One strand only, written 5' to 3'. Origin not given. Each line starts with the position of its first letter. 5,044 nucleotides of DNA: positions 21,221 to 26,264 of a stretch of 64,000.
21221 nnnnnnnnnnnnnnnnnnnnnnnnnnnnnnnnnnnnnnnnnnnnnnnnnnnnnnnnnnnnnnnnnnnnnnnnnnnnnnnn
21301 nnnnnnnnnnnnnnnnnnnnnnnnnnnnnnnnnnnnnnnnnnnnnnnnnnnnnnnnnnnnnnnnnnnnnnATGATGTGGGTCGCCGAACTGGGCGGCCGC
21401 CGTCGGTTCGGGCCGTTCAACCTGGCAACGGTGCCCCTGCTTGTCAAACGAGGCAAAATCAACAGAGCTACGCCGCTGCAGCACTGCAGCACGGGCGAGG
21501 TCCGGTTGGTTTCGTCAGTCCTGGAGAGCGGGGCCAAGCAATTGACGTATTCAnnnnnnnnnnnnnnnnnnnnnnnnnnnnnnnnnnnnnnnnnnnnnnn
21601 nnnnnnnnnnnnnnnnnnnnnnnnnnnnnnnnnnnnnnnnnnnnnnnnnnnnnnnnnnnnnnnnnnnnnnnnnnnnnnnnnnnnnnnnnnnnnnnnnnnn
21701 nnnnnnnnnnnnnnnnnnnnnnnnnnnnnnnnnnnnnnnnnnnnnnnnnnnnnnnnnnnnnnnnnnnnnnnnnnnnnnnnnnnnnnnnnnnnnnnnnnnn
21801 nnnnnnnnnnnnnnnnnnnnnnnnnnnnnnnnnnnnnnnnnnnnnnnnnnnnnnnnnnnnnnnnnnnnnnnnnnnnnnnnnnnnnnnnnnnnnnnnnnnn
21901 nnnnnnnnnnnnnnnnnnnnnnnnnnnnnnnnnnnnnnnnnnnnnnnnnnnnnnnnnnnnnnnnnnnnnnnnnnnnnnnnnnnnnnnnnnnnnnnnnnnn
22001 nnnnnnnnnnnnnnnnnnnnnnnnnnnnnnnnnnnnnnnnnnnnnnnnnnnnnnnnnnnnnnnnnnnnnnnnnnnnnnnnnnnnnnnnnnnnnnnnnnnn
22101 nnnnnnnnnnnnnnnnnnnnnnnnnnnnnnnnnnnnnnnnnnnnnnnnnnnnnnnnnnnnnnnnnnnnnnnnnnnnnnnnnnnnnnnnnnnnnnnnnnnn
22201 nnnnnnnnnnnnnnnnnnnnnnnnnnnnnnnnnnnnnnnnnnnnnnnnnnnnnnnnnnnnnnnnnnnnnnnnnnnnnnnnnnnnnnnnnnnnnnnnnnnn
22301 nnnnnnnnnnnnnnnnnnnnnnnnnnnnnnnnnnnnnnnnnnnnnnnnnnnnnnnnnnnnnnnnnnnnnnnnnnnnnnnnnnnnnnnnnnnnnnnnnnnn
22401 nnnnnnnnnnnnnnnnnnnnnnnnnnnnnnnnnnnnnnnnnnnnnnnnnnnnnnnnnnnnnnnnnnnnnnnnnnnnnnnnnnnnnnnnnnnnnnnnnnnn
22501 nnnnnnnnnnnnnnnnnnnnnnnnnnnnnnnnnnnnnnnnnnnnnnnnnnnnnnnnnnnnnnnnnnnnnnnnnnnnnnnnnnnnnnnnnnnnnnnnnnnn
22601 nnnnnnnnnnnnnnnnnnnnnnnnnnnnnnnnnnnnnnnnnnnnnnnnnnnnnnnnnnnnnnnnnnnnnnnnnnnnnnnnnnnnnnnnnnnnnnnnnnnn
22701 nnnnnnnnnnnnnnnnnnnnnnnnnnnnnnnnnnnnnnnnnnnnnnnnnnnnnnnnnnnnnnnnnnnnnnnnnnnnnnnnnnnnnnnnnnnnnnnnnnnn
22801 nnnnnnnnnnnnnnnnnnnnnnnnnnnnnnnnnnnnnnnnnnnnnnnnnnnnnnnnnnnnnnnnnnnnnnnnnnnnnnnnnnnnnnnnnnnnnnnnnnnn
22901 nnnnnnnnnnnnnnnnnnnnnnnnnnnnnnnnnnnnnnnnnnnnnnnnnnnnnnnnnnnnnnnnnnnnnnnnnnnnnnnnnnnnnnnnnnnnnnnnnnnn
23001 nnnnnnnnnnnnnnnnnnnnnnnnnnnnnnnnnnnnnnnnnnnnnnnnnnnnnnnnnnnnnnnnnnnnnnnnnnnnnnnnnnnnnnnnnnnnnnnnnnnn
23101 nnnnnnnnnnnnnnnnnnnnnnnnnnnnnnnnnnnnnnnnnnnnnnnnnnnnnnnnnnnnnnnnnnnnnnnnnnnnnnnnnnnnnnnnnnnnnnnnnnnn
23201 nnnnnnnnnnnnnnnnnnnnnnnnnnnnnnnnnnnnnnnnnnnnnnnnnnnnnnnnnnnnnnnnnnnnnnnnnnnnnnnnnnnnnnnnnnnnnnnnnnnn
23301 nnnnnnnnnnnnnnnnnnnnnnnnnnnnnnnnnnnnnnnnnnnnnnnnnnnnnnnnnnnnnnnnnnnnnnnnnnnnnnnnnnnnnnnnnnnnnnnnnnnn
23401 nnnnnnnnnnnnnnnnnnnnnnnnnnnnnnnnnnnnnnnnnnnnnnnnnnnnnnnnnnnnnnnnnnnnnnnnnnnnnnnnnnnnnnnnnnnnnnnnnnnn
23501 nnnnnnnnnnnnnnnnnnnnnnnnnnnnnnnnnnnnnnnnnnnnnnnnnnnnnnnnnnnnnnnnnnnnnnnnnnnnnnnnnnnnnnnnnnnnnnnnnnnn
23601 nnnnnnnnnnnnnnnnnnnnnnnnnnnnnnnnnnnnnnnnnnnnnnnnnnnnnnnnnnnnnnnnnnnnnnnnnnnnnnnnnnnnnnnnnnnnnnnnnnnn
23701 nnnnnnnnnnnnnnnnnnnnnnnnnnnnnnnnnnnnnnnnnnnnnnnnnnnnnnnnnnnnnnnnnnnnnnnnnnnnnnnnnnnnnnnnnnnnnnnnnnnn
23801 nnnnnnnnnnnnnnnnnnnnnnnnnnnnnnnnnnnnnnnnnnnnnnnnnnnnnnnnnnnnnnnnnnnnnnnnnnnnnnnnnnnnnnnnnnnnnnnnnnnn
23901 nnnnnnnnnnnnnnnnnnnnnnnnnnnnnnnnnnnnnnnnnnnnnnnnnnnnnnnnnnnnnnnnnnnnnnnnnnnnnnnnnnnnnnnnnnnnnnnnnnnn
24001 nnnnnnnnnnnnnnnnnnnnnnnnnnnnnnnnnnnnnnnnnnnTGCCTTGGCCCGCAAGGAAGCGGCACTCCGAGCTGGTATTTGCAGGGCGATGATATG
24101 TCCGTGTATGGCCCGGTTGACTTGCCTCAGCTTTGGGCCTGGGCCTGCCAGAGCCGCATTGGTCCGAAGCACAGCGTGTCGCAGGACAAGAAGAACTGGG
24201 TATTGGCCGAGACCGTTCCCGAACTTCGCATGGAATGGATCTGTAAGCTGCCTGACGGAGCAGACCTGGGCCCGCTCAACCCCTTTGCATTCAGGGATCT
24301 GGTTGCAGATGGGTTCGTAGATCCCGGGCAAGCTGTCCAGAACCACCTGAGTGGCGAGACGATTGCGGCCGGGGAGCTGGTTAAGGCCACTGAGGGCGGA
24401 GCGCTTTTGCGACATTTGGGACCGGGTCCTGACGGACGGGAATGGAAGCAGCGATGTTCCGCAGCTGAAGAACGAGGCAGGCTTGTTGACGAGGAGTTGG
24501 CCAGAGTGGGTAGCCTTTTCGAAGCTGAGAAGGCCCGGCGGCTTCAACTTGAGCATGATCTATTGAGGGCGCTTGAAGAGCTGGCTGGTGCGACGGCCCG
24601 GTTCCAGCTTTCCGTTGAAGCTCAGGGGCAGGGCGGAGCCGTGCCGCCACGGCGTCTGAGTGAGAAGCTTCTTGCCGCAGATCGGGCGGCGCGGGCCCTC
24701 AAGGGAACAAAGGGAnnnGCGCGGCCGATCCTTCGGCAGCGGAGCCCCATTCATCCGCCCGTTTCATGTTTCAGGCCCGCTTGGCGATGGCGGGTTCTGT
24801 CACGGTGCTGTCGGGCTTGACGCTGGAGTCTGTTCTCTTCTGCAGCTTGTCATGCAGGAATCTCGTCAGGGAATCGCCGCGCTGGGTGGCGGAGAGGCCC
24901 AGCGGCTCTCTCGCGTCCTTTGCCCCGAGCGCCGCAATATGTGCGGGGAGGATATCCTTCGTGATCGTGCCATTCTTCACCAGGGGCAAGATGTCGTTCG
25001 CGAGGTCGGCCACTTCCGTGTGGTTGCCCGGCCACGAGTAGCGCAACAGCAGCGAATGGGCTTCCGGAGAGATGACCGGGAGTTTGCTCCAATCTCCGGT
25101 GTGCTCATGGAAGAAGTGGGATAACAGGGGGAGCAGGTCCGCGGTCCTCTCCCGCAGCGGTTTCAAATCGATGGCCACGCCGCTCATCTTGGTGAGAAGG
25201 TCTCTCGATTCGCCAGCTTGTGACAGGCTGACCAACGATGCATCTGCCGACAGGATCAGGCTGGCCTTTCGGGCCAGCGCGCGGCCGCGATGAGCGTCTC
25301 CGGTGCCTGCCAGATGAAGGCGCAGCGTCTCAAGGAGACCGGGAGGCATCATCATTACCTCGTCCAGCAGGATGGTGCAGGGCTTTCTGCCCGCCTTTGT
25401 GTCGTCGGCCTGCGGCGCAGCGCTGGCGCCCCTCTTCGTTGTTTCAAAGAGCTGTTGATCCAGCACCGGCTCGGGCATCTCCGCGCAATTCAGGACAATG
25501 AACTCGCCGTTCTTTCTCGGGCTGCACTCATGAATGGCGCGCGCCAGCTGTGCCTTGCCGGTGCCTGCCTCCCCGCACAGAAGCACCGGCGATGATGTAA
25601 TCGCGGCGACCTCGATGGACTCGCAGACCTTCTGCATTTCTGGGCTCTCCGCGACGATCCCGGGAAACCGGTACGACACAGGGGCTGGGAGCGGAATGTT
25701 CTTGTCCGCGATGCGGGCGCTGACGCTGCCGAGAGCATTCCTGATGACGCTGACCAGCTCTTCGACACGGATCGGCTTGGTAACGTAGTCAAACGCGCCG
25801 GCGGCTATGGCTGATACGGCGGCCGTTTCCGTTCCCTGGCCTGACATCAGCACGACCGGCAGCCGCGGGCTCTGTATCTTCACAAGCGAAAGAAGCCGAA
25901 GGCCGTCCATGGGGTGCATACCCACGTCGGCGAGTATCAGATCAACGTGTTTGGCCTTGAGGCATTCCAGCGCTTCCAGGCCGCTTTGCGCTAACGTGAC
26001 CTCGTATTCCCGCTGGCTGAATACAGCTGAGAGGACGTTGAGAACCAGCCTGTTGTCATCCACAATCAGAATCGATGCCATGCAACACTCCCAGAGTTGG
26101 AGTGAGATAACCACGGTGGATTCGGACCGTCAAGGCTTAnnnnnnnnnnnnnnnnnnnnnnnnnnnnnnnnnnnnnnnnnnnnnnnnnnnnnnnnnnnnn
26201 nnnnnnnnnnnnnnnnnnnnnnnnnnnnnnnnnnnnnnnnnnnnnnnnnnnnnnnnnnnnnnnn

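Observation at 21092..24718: Giant coiled-coil protein built from GYF-like (DUF4339) domain pairs, with a recent ~0.65-kb internal duplication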

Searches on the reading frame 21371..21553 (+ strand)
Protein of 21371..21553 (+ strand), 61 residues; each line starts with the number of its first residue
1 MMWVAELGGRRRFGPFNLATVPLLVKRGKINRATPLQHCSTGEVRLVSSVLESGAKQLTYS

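Call 25: search_protein_families(library=pfam, proteins=[window:21371-21553:+], max_evalue=1)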
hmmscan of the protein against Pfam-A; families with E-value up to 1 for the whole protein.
seq(61 aa): 2 families
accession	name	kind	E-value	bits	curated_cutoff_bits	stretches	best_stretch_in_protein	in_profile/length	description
PF14237.11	GYF_2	-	0.035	14.3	25.8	1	8-35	6-32/50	GYF domain 2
PF25479.1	Vts1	-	0.051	13.5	27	1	36-56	24-44/45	RNA-binding protein vts1-like domain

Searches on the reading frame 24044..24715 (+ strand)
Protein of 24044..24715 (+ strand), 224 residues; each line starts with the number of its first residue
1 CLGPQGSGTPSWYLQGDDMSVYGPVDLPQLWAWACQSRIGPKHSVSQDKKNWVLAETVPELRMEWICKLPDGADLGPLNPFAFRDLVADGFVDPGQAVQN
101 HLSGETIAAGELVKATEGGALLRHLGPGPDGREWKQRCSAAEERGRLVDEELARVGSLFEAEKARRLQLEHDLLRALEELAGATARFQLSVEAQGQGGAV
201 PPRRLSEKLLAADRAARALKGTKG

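Call 54: predict_structure(alignment_id=A3)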
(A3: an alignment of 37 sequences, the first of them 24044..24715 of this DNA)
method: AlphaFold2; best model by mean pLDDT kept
length: 224 residues; sequences in the alignment: 37
mean_pLDDT: 88.4   pTM: 0.60
mean pLDDT of the five models: 88.4, 87.4, 86.8, 86.0, 85.4
residues with pLDDT >= 90: 157; 70-90: 38; 50-70: 20; < 50: 9
segments of 3 or more residues with pLDDT < 50: 1-5, 124-127
pLDDT, mean of each block of 10 residues (from residue 1): 57 97 96 97 97 96 95 96 97 96 93 88 53 79 93 98 98 98 93 69 75 91 73
secondary structure, 60 per line:
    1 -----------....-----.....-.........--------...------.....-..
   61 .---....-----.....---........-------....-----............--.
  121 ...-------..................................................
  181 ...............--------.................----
elements in order: E12-15 E21-25 H27-35 E44-46 E65-68 E74-78 H82-89 E97-100 E106-108 H109-117 H120-123 H131-195 H204-220

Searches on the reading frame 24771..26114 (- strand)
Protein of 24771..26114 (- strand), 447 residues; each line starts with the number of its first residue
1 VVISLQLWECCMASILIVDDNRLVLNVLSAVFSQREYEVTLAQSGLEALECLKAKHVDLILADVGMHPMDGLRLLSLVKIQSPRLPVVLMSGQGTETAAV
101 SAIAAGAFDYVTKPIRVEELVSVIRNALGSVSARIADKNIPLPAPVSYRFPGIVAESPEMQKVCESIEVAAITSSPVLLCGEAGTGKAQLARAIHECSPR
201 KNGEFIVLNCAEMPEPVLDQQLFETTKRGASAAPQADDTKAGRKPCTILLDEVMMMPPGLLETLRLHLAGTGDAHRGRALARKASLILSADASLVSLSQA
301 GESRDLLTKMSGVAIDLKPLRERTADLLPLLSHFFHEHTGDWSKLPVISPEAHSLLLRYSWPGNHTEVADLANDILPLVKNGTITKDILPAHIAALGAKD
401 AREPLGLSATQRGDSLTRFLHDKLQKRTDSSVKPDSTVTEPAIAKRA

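Call 10: search_protein_families(library=pfam, proteins=[window:24771-26114:-], max_evalue=0.001)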
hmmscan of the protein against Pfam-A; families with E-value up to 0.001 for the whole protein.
window:24771-26114:- (447 aa): 6 families
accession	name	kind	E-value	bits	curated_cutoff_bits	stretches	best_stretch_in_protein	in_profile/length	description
PF00072.30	Response_reg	-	2e-28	99.2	30.2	1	15-124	1-110/111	Response regulator receiver domain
PF00158.32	Sigma54_activat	-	7.7e-21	74.9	20.2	1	153-266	1-115/168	Sigma-54 interaction domain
PF14532.12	Sigma54_activ_2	-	1.2e-11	45.4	25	1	154-320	1-138/138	Sigma-54 interaction domain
PF25601.1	AAA_lid_14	-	4.1e-11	43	27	1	321-400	1-81/87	AAA+ ATPase lid domain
PF07728.20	AAA_5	-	2e-05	25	22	1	176-264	1-86/139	AAA domain (dynein-related subfamily)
PF13191.12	AAA_16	-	0.00075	20.5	32.6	0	159-257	8-109/167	AAA ATPase domain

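Call 71: search_protein_families(library=ncbifam, proteins=[window:24771-26114:-], max_evalue=0.01)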
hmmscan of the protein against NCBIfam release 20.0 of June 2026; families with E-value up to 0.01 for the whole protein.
window:24771-26114:- (447 aa): 113 families (the best 25 are shown)
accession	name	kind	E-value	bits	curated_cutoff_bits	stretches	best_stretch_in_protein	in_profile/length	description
NF008469.0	PRK11361.1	equivalog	2.5e-62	211.1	714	1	13-395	5-392/461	acetoacetate metabolism transcriptional regulator AtoC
TIGR01818.1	ntrC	equivalog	7.4e-62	209.6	558.6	1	15-425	1-412/463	nitrogen regulation protein NR(I)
NF007689.0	PRK10365.1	equivalog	5.9e-54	183.5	760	1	14-396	7-389/441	sigma-54-dependent response regulator transcription factor ZraR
NF051870.1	NAssimRespRegNtrX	equivalog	8.2e-53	179.9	600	1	12-395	1-387/452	nitrogen assimilation response regulator NtrX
NF008176.1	PRK10923.1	equivalog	8.3e-50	169.7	620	1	14-373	5-365/469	nitrogen regulation protein NR(I)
NF011695.0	PRK15115.1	equivalog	9.5e-49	166.3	763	1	13-385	7-374/445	two-component system response regulator GlrR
NF041946.1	LuxO_transreg_Vib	equivalog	2.3e-48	165.1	800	1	18-443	2-428/463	quorum-sensing sigma-54 dependent transcriptional regulator LuxO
TIGR02915.1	PEP_resp_reg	equivalog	2.6e-48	165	502.6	1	15-384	1-377/445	PEP-CTERM-box response regulator transcription factor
NF049963.1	RespRegFlgRCampy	domain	3.9e-36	124.8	750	1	16-385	4-373/429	fla regulon two-component system response regulator FlgR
NF047793.1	ResRegPgtA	equivalog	1.1e-34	120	650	1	13-222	6-211/414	two-component system response regulator PgtA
NF008485.2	PRK11388.1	equivalog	1.6e-33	115.9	551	1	146-400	327-582/643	dihydroxyacetone kinase operon transcriptional regulator DhaR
NF008085.0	PRK10820.1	equivalog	6.2e-33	114.2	576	1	146-368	199-426/520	transcriptional regulator TyrR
TIGR01817.1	nifA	equivalog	1.4e-32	113.2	528.85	1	134-387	179-436/534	nif-specific transcriptional activator NifA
NF041552.1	TF_PrdR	equivalog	1.6e-30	106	795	1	149-396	265-517/577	sigma-54 dependent transcriptional regulator PrdR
NF050807.1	TransRegFlbDCaul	equivalog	2.4e-30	105.8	750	1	25-386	13-358/454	sigma-54-dependent transcriptional regulator FlbD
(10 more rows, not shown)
